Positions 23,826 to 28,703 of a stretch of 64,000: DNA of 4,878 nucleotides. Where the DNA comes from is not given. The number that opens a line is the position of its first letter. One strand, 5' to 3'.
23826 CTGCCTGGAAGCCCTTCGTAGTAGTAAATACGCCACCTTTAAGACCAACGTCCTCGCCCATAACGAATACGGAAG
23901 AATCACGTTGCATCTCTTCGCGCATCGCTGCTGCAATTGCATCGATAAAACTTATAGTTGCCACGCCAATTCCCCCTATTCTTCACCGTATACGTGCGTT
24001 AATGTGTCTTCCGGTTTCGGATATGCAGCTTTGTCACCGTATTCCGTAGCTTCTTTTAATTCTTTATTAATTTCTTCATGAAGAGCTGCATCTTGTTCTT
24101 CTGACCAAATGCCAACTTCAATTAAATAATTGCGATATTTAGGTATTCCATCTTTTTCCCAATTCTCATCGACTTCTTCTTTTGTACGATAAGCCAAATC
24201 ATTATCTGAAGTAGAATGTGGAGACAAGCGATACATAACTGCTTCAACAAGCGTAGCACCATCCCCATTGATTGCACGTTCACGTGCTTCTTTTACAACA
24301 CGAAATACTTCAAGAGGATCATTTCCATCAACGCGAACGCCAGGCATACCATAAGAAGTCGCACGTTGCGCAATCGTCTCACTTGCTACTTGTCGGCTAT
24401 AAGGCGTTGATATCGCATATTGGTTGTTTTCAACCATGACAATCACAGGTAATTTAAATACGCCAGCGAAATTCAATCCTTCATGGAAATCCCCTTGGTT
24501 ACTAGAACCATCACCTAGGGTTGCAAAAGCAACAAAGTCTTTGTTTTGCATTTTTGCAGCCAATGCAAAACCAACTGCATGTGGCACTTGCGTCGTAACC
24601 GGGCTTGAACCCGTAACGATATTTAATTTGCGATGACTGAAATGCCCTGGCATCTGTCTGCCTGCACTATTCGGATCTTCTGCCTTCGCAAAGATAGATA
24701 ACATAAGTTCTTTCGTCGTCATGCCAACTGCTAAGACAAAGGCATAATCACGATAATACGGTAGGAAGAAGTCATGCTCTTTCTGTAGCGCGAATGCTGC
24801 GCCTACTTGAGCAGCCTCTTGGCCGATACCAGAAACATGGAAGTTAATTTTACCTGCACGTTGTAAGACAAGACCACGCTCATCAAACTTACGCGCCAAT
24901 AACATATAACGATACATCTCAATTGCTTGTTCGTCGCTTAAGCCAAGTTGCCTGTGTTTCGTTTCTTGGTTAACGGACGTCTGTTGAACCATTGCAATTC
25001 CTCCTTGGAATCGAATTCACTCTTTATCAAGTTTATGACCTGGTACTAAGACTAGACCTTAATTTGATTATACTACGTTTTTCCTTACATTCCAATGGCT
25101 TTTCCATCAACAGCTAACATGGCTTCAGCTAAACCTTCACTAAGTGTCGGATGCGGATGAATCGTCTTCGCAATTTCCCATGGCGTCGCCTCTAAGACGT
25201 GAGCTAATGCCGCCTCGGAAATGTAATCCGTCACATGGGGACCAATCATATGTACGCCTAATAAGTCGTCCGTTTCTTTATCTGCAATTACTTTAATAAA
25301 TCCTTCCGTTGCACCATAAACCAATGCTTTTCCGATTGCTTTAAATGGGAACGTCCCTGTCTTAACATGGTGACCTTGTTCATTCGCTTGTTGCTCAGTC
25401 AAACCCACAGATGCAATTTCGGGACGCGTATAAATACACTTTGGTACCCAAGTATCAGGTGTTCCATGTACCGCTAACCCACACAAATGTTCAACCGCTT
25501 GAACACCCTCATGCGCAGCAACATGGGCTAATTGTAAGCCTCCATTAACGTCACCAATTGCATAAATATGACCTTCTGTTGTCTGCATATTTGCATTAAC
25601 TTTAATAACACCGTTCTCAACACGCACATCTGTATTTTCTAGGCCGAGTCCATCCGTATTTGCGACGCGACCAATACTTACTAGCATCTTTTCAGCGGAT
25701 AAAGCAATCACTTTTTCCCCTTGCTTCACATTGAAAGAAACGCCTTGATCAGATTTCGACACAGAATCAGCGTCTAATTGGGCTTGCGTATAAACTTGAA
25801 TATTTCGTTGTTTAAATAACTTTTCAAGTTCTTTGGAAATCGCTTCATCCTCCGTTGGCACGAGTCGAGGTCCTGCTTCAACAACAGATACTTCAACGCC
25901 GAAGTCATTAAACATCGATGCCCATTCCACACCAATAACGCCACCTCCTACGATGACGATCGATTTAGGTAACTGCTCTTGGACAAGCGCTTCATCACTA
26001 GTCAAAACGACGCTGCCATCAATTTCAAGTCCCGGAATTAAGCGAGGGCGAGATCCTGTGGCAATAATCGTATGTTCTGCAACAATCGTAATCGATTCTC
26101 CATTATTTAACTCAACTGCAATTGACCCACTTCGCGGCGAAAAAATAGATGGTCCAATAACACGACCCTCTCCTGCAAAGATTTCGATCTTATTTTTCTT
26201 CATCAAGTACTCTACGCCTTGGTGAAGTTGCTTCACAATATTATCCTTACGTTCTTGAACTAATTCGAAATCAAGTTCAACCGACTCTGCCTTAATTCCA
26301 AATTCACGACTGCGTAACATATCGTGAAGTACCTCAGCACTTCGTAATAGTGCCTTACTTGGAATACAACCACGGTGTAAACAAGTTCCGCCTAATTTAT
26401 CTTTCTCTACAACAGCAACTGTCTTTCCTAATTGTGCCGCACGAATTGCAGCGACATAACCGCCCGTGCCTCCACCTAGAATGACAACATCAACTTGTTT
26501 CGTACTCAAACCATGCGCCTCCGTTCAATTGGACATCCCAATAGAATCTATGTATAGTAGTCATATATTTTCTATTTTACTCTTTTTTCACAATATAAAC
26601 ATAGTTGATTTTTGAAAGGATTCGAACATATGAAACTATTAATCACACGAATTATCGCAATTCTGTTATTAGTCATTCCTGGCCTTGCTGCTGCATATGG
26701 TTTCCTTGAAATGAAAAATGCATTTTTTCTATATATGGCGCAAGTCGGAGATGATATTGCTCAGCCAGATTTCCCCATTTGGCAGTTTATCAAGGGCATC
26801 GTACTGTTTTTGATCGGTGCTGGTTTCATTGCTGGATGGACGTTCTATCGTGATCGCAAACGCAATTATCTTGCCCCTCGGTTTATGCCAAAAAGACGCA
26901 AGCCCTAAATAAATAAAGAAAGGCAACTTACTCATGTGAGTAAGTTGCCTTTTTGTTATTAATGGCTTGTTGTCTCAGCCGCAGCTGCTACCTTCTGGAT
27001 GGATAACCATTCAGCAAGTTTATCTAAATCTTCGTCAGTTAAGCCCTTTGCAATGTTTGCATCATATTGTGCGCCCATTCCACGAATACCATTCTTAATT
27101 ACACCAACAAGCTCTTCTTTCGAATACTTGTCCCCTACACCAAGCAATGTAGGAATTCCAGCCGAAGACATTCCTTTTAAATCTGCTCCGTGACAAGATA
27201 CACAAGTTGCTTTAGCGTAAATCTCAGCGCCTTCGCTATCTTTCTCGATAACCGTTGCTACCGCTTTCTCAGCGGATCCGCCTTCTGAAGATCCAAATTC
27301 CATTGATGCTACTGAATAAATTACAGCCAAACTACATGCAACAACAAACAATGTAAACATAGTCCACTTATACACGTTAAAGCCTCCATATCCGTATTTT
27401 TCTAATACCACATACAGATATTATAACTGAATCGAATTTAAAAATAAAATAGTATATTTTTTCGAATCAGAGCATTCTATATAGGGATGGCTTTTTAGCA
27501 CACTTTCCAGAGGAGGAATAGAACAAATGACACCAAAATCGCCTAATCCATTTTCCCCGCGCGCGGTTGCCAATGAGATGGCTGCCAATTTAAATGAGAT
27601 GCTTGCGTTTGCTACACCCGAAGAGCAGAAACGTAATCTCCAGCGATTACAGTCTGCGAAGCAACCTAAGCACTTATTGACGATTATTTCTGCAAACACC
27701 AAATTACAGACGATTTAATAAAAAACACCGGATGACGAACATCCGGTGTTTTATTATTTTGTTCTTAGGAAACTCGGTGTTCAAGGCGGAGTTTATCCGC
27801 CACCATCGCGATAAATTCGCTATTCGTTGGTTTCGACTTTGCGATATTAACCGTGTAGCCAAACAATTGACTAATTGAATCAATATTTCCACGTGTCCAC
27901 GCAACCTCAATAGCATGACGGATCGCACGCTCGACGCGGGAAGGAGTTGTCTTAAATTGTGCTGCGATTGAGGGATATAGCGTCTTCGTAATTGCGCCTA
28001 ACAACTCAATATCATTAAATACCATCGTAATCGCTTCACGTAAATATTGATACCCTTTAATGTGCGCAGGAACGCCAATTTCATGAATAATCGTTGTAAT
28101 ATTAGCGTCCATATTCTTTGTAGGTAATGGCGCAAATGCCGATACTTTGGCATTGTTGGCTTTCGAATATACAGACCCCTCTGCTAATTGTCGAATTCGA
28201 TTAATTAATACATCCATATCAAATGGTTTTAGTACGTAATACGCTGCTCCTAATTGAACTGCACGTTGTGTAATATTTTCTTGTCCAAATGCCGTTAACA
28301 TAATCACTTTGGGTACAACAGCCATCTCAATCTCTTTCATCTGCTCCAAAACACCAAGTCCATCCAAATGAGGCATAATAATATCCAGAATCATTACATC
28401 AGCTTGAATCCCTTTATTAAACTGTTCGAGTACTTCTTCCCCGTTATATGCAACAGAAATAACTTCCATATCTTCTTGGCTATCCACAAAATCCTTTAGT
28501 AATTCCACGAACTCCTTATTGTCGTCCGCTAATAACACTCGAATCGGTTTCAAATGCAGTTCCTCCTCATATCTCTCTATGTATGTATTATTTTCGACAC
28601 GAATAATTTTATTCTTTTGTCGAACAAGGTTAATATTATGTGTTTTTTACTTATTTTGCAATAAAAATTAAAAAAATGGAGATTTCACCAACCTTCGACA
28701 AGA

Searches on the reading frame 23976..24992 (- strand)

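Call 31: search_protein_families(library=pfam, proteins=[window:23976-24992:-])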
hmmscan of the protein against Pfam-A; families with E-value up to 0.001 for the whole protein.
window:23976-24992:- (338 aa): 4 families
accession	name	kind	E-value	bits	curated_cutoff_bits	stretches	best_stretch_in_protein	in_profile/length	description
PF00676.26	E1_dh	-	9.8e-98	327.2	22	1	27-327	1-299/300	Dehydrogenase E1 component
PF13292.11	DXP_synthase_N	-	1.2e-06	28.4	21.2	1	133-197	114-178/274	1-deoxy-D-xylulose-5-phosphate synthase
PF02775.26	TPP_enzyme_C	-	0.0001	22.6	21.9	1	132-250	26-150/151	Thiamine pyrophosphate enzyme, C-terminal TPP binding domain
PF00456.26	Transketolase_N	-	0.00013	21.5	22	1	113-240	94-233/334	Transketolase, thiamine diphosphate binding domain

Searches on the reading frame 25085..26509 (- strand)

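Call 31: search_protein_families(library=pfam, proteins=[window:25085-26509:-])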
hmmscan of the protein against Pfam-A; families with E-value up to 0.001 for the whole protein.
window:25085-26509:- (474 aa): 16 families
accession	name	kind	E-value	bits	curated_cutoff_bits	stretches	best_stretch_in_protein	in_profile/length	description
PF07992.20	Pyr_redox_2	-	1.2e-69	235.4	26.1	1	7-335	2-291/291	Pyridine nucleotide-disulphide oxidoreductase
PF02852.28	Pyr_redox_dim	-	3.1e-40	137.2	25.3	1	355-463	1-109/110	Pyridine nucleotide-disulphide oxidoreductase, dimerisation domain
PF00070.33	Pyr_redox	-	3.4e-21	76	22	1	183-254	1-72/82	Pyridine nucleotide-disulphide oxidoreductase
PF01134.28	GIDA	-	6.7e-10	39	22.1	1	7-153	1-150/391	Glucose inhibited division protein A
PF12831.13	FAD_oxidored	-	1.9e-08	34.5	27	1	7-47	1-42/416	FAD dependent oxidoreductase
PF13738.12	Pyr_redox_3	-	3.7e-08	33.4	30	1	9-319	1-305/305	Pyridine nucleotide-disulphide oxidoreductase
PF01262.27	AlaDh_PNT_C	-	1.5e-06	28.3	23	0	179-254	26-94/214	Alanine dehydrogenase/PNT, C-terminal domain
PF00890.30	FAD_binding_2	-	2.2e-06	27.6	20.4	1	7-40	1-35/414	FAD binding domain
PF02737.24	3HCDH_N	-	4.4e-06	27.2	22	1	184-242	2-60/180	3-hydroxyacyl-CoA dehydrogenase, NAD binding domain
PF13450.12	NAD_binding_8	-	6.6e-06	26.8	21.9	0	10-43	1-35/68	NAD(P)-binding Rossmann-like domain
PF01266.30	DAO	-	4.4e-05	23.6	27.9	1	7-42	1-38/353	FAD dependent oxidoreductase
PF03486.20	HI0933_like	-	9.3e-05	22.4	50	1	7-39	2-34/244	HI0933-like protein Rossmann domain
PF04820.20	Trp_halogenase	-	0.00012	21.5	21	0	7-51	1-49/458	Tryptophan halogenase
PF13434.12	Lys_Orn_oxgnase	-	0.00023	20.9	21.3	1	131-243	135-249/339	L-lysine 6-monooxygenase/L-ornithine 5-monooxygenase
PF01494.25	FAD_binding_3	-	0.0003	20.6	22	0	6-38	2-34/349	FAD binding domain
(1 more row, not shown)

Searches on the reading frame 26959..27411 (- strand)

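Call 31: search_protein_families(library=pfam, proteins=[window:26959-27411:-])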
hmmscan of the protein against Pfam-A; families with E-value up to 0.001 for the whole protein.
window:26959-27411:- (150 aa): 2 families
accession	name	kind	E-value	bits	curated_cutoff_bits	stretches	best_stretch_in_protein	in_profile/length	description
PF13442.11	Cytochrome_CBB3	-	1.8e-12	47.9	27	1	59-136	4-68/68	Cytochrome C oxidase, cbb3-type, subunit III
PF00034.26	Cytochrom_C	-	7.7e-10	40.4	21.3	1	60-137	3-87/90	Cytochrome c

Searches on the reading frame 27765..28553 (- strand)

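Call 31: search_protein_families(library=pfam, proteins=[window:27765-28553:-])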
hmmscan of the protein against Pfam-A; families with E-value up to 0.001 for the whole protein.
window:27765-28553:- (262 aa): 2 families
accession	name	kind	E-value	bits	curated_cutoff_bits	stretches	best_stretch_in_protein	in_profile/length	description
PF08769.17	Spo0A_C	-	4.2e-45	152.5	25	1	152-255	1-104/104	Sporulation initiation factor Spo0A C terminal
PF00072.30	Response_reg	-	7.3e-25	87.7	30.2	1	6-121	1-111/111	Response regulator receiver domain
